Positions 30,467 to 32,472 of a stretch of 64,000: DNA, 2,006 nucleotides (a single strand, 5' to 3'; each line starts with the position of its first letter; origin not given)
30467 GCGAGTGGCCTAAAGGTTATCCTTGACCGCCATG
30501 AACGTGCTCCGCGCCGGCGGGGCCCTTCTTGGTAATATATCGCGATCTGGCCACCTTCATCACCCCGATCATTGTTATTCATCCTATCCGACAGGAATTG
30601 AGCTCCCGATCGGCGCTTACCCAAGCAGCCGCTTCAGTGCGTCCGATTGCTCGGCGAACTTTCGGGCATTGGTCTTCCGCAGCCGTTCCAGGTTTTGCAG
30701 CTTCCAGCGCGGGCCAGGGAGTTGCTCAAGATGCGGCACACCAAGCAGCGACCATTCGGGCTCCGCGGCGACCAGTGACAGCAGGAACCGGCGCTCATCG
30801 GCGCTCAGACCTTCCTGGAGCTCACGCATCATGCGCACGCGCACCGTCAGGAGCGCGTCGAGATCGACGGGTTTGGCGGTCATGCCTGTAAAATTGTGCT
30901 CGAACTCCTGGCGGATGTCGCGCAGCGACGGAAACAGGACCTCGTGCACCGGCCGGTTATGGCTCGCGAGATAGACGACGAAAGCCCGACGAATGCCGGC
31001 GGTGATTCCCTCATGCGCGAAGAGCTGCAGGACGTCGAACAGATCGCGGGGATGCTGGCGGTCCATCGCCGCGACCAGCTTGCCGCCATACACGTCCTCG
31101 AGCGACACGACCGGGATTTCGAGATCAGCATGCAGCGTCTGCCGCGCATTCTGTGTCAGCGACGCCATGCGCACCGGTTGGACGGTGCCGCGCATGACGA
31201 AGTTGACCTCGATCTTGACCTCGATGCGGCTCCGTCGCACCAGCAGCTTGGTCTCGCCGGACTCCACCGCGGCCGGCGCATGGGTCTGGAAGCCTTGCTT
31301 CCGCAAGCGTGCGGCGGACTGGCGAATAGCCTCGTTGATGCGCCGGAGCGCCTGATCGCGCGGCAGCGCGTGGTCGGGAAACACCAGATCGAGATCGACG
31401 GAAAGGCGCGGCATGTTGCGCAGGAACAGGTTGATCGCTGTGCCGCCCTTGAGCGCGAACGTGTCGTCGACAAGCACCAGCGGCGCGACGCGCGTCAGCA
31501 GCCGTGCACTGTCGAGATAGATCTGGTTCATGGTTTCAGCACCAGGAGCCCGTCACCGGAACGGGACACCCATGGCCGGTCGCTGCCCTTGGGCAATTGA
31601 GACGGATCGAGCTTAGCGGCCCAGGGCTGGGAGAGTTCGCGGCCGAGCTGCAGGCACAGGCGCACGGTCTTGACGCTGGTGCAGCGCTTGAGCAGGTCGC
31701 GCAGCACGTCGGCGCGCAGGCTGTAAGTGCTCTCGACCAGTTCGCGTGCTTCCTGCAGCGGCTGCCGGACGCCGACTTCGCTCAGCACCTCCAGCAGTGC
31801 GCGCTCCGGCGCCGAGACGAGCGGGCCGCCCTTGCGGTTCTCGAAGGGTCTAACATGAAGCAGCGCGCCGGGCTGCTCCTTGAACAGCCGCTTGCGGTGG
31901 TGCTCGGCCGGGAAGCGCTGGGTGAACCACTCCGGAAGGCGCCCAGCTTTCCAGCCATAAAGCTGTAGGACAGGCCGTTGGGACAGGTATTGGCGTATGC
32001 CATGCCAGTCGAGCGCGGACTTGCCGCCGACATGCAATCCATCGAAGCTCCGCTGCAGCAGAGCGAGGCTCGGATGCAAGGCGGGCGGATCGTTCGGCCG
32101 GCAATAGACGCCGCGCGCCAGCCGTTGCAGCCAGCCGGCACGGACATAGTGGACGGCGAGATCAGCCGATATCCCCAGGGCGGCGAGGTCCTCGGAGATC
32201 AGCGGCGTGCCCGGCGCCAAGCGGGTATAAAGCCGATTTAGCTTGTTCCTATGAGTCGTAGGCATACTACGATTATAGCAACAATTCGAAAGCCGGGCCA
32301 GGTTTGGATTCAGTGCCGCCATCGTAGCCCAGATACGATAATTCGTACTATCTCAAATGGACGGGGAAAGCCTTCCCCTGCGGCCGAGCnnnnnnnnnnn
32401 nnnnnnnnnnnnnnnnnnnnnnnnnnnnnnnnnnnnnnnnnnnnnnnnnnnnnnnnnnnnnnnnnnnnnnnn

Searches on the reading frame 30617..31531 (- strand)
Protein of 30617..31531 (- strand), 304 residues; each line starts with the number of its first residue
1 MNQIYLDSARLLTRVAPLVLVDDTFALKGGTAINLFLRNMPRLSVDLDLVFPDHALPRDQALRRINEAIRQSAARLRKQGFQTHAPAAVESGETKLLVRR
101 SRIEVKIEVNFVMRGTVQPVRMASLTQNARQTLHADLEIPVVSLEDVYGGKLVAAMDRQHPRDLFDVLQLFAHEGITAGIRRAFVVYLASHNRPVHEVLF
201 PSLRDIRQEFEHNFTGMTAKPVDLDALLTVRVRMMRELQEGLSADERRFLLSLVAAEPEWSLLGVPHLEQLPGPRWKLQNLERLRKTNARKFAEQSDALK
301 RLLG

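Call 24: search_protein_families(library=pfam, proteins=[window:30617-31531:-], max_evalue=0.01)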
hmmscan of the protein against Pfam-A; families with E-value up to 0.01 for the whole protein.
window:30617-31531:- (304 aa): 1 family
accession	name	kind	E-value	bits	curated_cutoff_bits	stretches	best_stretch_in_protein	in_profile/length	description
PF08843.17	AbiEii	-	1.1e-42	147.1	22.5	1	10-260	1-230/238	Nucleotidyl transferase AbiEii toxin, Type IV TA system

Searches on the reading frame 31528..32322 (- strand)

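Call 24: search_protein_families(library=pfam, proteins=[window:31528-32322:-], max_evalue=0.01)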
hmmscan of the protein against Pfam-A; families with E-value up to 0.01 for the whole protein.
window:31528-32322:- (264 aa): 3 families
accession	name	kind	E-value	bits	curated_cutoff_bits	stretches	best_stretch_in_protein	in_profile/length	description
PF11459.13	AbiEi_3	-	3.5e-40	137.6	26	1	117-256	2-146/157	Transcriptional regulator, AbiEi antitoxin, Type IV TA system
PF17194.10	AbiEi_3_N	-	4.1e-30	104.1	26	1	25-114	2-92/93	Transcriptional regulator, AbiEi antitoxin N-terminal domain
PF13338.12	AbiEi_4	-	1.3e-06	28.8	25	1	44-76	17-49/49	Transcriptional regulator, AbiEi antitoxin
